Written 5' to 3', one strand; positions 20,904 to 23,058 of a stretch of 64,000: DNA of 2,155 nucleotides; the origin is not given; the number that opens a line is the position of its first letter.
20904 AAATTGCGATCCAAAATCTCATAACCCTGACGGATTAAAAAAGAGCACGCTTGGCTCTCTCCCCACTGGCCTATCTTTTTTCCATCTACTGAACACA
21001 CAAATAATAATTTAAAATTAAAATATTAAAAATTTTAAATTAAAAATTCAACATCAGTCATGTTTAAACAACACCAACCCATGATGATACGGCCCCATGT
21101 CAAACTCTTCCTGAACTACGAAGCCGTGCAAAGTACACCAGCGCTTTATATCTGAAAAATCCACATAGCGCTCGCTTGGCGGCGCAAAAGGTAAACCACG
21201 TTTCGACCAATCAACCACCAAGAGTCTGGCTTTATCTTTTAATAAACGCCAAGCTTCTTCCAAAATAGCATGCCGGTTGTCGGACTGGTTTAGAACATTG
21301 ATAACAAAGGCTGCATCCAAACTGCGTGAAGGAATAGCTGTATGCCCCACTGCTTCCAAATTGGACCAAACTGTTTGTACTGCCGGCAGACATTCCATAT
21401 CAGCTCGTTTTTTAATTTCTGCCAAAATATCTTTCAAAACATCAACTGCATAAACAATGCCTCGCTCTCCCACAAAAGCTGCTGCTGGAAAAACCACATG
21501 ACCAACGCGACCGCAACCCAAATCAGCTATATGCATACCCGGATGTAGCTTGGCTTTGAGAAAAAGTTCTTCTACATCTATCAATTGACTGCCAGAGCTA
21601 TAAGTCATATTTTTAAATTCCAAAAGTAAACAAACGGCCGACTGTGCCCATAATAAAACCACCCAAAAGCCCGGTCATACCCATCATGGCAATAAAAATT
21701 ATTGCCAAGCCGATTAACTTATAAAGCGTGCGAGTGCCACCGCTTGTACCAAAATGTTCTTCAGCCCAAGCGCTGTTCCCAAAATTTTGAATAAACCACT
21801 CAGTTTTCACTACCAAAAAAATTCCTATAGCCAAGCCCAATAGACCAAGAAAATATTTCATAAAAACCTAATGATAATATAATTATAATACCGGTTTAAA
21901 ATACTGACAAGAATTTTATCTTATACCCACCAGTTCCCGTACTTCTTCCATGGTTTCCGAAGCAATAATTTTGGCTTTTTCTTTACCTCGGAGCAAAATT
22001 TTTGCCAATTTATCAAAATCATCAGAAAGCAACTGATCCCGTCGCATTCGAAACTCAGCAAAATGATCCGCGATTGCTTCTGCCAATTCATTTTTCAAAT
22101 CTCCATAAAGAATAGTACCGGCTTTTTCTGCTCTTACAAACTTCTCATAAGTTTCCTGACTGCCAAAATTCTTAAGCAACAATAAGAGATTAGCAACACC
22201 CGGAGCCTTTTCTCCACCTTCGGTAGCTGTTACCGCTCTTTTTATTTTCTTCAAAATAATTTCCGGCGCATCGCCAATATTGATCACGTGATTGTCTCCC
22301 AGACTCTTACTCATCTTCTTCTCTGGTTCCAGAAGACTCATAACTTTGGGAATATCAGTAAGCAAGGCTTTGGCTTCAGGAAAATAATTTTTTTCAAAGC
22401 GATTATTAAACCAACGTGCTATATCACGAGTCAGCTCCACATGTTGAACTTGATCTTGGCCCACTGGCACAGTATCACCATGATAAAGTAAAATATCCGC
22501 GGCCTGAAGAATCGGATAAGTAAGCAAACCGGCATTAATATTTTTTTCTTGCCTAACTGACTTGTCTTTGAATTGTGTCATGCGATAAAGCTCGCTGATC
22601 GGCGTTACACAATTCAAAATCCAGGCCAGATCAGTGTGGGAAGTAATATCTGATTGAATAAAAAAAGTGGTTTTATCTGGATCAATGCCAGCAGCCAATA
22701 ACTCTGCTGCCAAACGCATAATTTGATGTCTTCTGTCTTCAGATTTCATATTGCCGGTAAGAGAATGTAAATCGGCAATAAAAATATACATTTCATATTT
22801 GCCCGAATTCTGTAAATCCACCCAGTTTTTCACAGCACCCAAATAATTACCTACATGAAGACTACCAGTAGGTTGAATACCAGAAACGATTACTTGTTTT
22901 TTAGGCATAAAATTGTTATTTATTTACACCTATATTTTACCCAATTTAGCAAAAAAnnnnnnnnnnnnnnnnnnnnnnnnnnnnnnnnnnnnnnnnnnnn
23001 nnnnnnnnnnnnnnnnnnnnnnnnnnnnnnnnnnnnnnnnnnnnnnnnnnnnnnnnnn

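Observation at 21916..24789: trpS, stand-alone trpB and a TrpR-like yerC in one minus-strand run, separated by a second GC-rich element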

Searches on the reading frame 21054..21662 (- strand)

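Call 10: search_protein_families(library=pfam, proteins=[window:21054-21662:-], max_evalue=0.01)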
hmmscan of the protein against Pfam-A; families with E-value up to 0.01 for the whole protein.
window:21054-21662:- (202 aa): 5 families
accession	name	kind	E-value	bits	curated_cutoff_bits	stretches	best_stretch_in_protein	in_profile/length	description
PF13847.12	Methyltransf_31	-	1.2e-08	35.2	27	1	40-158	2-119/145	Methyltransferase domain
PF08241.18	Methyltransf_11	-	2e-08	35.2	21.2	1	47-148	2-94/95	Methyltransferase domain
PF13649.12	Methyltransf_25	-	3.3e-07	31.3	27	1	45-143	1-95/97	Methyltransferase domain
PF01209.24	Ubie_methyltran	-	1e-06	28.7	20.1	1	40-158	46-160/233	ubiE/COQ5 methyltransferase family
PF08242.18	Methyltransf_12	-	1.9e-05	25.8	30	1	47-147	2-98/98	Methyltransferase domain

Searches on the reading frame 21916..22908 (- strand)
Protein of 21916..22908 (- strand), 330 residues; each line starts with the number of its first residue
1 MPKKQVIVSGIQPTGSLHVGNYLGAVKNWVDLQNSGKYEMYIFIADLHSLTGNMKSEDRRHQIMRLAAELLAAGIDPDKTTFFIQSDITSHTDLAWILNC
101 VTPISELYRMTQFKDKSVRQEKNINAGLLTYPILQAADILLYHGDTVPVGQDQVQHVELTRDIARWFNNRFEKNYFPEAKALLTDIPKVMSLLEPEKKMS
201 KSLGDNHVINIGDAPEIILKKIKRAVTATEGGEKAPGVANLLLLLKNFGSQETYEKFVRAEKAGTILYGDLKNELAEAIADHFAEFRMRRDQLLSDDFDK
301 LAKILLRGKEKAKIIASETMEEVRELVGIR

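Call 10: search_protein_families(library=pfam, proteins=[window:21916-22908:-], max_evalue=0.01)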
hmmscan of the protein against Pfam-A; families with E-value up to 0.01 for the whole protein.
window:21916-22908:- (330 aa): 1 family
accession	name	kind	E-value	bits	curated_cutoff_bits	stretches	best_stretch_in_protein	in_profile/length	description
PF00579.31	tRNA-synt_1b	-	1e-74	251.9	21.1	1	6-283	7-291/292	tRNA synthetases class I (W and Y)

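Call 15: find_encoding_contigs(protein=window:21916-22908:-, flank=6000, max_places=10)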
Protein window:21916-22908:- (330 aa): no gene with exactly this product is on record in the collection.

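Call 59: search_protein_families(library=ncbifam, proteins=[window:21916-22908:-], max_evalue=0.01)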
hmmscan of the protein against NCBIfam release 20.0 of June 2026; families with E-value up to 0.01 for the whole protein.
window:21916-22908:- (330 aa): 11 families
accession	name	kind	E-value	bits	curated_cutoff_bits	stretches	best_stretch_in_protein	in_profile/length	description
TIGR00233.1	trpS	equivalog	7.5e-94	314.7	176.75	1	3-329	1-328/328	tryptophan--tRNA ligase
NF008922.0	PRK12283.1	equivalog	3.2e-65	220.6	572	2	4-173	3-173/400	tryptophan--tRNA ligase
NF009207.0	PRK12556.1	equivalog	3.5e-65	220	479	1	4-329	3-331/332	tryptophan--tRNA ligase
NF008923.0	PRK12284.1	equivalog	2.2e-64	217.9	597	1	5-330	3-332/431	tryptophan--tRNA ligase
NF008925.0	PRK12285.1-2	equivalog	6.6e-25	87.8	451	1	4-294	62-354/365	tryptophan--tRNA ligase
NF006330.0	PRK08560.1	equivalog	1.1e-22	80.6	220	1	10-241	38-264/342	tyrosine--tRNA ligase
NF008927.0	PRK12285.1-4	equivalog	2.7e-21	76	478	1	3-313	72-378/385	tryptophan--tRNA ligase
TIGR00234.1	tyrS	equivalog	6.2e-17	61.8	113.8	1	5-231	36-274/406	tyrosine--tRNA ligase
NF008926.0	PRK12285.1-3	equivalog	1.6e-16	60.2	320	1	6-167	67-228/429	tryptophan--tRNA ligase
NF008924.0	PRK12285.1-1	equivalog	8.7e-13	48.2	644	1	8-292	77-357/381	tryptophan--tRNA ligase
NF008928.0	PRK12285.1-5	equivalog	3.7e-12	45.5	891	1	6-165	94-250/530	tryptophan--tRNA ligase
